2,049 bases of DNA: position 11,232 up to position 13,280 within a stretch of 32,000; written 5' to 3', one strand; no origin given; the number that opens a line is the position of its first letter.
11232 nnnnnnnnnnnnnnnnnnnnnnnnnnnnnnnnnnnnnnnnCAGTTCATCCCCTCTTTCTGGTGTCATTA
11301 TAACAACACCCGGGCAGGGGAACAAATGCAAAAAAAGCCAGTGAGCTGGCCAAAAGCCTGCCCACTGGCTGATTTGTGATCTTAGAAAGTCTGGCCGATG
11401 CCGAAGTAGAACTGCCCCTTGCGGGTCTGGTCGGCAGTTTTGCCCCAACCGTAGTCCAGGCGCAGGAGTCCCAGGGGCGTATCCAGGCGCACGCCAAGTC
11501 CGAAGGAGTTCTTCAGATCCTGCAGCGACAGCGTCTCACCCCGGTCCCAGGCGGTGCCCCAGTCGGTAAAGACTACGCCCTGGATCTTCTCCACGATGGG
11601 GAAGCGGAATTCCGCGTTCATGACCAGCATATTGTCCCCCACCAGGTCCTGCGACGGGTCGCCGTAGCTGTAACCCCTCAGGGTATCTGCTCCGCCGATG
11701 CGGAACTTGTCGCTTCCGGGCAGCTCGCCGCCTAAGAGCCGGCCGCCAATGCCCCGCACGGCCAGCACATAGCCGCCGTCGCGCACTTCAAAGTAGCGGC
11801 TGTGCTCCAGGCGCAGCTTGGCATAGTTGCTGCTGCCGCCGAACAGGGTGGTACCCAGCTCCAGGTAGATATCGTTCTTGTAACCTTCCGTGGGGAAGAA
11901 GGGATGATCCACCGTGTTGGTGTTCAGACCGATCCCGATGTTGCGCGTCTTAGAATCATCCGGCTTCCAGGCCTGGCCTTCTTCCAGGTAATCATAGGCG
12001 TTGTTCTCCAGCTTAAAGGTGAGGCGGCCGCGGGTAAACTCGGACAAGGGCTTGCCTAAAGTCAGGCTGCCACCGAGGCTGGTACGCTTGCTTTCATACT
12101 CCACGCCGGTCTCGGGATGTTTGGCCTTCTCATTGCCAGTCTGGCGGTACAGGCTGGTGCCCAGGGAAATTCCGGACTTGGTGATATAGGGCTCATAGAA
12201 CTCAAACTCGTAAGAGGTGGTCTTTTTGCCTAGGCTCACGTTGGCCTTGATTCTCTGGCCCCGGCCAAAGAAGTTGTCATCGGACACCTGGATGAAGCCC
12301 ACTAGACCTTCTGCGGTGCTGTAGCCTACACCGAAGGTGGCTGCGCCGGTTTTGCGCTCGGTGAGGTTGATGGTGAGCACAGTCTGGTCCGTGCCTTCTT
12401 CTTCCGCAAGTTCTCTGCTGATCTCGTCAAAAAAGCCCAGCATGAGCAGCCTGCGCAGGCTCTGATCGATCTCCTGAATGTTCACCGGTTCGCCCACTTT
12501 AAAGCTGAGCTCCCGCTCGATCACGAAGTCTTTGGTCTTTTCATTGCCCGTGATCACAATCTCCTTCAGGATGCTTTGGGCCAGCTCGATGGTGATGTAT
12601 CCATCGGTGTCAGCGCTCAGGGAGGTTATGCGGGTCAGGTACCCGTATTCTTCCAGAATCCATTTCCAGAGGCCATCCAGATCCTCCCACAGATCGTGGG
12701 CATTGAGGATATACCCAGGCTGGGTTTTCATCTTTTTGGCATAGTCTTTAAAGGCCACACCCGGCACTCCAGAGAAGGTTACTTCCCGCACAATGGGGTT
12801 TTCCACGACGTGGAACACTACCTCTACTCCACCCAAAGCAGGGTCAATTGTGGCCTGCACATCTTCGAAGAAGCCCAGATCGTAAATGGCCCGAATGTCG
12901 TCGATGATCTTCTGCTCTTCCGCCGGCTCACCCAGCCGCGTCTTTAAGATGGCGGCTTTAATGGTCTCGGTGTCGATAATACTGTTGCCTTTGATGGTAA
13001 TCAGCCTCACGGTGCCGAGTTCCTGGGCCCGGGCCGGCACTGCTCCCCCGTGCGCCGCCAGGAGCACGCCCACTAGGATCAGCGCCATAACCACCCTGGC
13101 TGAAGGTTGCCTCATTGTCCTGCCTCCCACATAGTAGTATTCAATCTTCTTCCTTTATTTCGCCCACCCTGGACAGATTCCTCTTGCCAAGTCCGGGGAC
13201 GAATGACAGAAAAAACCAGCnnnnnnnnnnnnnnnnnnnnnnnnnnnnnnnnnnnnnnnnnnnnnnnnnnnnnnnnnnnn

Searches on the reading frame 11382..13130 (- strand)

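Call 12: search_protein_families(library=pfam, proteins=[window:11382-13130:-], max_evalue=0.001)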
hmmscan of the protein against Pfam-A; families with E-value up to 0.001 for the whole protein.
window:11382-13130:- (582 aa): 2 families
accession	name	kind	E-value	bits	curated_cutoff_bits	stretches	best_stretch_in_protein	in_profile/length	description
PF01103.29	Omp85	-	2.1e-56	192.2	24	1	286-582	1-325/325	Omp85 superfamily domain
PF07244.20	POTRA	-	8.5e-28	97.3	21.3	2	188-259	3-79/79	Surface antigen variable number repeat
